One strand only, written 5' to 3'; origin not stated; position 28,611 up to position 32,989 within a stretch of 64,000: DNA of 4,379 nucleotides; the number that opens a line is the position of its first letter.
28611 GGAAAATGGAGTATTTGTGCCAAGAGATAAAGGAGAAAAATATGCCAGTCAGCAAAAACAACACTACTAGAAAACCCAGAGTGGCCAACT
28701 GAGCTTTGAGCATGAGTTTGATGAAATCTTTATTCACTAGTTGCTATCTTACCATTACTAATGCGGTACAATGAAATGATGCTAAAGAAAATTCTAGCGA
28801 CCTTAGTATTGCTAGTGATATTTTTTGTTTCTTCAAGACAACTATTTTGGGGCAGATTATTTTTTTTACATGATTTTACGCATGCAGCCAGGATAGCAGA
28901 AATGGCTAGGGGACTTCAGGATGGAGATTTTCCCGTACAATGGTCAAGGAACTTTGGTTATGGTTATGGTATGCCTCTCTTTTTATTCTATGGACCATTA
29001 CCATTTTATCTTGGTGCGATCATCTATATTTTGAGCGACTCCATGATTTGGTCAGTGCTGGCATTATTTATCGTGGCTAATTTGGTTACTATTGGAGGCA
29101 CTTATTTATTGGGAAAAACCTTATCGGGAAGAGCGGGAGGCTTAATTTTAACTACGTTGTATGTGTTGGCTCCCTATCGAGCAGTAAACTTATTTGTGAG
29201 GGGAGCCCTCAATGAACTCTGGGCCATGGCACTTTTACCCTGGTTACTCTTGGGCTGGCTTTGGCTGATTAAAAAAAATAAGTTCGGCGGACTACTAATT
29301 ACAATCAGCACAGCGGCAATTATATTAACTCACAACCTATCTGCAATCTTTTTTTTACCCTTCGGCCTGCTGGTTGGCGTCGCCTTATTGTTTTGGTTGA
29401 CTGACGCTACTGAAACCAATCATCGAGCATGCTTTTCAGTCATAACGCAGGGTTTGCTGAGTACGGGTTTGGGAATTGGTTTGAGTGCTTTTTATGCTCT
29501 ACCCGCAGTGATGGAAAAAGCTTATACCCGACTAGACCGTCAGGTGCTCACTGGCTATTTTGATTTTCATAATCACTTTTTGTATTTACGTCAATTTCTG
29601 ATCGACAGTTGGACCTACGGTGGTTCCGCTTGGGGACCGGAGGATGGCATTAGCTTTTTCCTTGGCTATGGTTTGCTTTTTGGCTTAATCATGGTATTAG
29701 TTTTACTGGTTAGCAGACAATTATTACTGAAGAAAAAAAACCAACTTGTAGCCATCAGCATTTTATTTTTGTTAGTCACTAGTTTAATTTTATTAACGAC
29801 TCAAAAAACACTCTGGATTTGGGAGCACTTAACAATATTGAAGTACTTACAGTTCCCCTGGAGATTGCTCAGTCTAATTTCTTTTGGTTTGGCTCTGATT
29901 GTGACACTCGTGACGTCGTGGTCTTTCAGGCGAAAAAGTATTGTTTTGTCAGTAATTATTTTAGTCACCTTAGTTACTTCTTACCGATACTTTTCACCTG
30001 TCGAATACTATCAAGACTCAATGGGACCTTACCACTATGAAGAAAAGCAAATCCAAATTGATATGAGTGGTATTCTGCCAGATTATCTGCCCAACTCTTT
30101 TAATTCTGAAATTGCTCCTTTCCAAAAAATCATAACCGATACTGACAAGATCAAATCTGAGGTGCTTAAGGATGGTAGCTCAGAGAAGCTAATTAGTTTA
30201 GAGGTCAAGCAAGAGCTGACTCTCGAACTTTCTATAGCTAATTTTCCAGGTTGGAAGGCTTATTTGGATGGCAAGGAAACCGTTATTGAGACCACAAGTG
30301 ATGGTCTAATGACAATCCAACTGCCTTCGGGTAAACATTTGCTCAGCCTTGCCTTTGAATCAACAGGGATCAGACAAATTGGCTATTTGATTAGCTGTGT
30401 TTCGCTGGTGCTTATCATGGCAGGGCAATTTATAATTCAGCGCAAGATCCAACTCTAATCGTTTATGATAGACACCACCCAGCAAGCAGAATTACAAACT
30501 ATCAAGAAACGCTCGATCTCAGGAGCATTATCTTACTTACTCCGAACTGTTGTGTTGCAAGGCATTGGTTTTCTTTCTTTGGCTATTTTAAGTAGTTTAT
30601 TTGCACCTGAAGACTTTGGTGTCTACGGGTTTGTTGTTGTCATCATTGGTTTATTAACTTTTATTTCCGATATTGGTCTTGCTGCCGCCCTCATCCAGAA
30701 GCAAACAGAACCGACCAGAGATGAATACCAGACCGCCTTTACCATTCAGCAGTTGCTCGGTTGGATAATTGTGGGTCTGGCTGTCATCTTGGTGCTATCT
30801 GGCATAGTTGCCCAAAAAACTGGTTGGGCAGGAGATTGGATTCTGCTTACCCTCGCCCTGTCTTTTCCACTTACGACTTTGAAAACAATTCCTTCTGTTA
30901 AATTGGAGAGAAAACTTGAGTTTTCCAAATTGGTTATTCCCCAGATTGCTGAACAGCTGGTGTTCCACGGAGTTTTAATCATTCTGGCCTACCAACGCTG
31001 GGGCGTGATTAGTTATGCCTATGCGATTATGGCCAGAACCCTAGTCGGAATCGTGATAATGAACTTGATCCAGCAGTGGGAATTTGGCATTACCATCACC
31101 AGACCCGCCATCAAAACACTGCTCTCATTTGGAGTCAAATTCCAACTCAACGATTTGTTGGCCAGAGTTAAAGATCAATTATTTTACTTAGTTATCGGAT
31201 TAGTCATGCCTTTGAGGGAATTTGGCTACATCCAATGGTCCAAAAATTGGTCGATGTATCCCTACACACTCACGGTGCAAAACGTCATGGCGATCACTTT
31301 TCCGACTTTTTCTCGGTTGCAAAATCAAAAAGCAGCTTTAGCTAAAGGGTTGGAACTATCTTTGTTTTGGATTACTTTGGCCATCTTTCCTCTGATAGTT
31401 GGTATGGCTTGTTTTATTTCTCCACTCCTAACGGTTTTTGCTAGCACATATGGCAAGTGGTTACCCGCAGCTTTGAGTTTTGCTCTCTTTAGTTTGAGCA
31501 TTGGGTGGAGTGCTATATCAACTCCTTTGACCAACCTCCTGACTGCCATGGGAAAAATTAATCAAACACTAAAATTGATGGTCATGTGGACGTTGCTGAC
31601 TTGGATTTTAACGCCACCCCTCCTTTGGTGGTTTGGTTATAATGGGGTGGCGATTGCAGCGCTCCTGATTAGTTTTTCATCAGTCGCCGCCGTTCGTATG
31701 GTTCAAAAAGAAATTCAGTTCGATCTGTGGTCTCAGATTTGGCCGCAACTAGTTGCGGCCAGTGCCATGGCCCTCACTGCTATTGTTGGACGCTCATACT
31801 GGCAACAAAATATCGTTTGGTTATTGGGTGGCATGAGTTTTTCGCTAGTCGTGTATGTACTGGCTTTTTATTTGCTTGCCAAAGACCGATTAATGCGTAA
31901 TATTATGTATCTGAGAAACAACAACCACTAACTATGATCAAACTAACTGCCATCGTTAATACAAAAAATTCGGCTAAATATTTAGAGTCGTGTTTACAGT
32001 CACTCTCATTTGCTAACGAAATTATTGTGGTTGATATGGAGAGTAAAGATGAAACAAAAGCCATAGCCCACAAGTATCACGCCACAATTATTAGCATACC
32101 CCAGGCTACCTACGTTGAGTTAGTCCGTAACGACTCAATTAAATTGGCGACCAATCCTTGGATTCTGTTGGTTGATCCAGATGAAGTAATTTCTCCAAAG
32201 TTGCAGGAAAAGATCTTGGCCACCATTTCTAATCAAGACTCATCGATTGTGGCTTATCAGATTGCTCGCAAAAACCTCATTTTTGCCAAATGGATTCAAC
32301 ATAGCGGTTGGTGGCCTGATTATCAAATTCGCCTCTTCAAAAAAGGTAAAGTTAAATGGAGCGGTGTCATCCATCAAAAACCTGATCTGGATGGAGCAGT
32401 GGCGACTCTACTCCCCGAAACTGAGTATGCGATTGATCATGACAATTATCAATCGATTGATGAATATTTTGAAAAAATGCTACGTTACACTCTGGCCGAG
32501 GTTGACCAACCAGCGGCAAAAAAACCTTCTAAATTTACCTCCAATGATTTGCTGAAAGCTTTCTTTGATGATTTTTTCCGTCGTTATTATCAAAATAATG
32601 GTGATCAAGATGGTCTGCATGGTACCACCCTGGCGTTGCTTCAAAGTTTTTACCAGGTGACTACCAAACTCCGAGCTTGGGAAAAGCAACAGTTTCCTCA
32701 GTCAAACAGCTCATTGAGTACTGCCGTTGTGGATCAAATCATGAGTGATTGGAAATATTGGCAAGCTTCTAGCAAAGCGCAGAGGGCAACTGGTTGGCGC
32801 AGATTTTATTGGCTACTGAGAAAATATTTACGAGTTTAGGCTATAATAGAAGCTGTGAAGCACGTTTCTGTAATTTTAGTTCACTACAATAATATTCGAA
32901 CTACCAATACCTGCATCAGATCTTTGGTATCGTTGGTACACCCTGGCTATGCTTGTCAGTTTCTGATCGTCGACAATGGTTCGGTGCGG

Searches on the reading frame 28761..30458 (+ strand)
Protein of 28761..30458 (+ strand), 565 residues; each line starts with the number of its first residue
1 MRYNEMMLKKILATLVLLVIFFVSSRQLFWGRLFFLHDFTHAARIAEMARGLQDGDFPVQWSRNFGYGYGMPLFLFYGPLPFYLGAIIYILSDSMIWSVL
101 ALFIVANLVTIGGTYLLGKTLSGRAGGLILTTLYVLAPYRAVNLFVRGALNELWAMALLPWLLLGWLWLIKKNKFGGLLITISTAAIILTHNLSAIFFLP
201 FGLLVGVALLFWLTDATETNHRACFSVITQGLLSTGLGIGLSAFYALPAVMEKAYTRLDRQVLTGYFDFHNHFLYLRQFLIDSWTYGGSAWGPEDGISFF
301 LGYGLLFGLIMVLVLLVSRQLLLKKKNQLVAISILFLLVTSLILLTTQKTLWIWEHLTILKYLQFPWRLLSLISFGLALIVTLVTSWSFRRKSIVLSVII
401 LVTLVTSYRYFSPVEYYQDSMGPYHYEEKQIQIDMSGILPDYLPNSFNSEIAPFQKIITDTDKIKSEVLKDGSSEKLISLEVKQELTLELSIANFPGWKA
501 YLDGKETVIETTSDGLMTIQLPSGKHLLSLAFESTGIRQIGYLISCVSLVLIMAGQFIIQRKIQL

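Call 83: search_protein_families(library=pfam, proteins=[window:28761-30458:+], max_evalue=0.001)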
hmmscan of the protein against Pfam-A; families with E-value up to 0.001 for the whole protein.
window:28761-30458:+ (565 aa): 2 families
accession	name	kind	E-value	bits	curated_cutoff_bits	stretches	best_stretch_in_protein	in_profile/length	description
PF10131.15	PTPS_related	-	2e-08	33.6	26.4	1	75-418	2-314/621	6-pyruvoyl-tetrahydropterin synthase related domain; membrane protein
PF09586.16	YfhO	-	5.3e-08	32.1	28.5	1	478-544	768-834/835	Bacterial membrane protein YfhO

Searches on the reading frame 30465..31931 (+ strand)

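Call 83: search_protein_families(library=pfam, proteins=[window:30465-31931:+], max_evalue=0.001)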
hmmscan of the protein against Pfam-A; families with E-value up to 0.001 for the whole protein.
window:30465-31931:+ (488 aa): 2 families
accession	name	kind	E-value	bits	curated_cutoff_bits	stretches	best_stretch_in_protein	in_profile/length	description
PF13440.11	Polysacc_synt_3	-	1.4e-48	166.1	23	1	41-334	1-290/293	Polysaccharide biosynthesis protein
PF01943.22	Polysacc_synt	-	2.8e-15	56.9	28.2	1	20-286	4-274/274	Polysaccharide biosynthesis protein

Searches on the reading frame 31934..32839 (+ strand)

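Call 83: search_protein_families(library=pfam, proteins=[window:31934-32839:+], max_evalue=0.001)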
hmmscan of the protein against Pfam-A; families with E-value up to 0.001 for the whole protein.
window:31934-32839:+ (301 aa): 2 families
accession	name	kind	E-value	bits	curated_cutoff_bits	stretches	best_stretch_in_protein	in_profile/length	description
PF00535.33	Glycos_transf_2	-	1.6e-17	64.4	23.3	1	6-141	2-148/168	Glycosyl transferase family 2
PF13704.12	Glyco_tranf_2_4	-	0.0004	21.3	27.5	0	11-86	1-84/98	Glycosyl transferase family 2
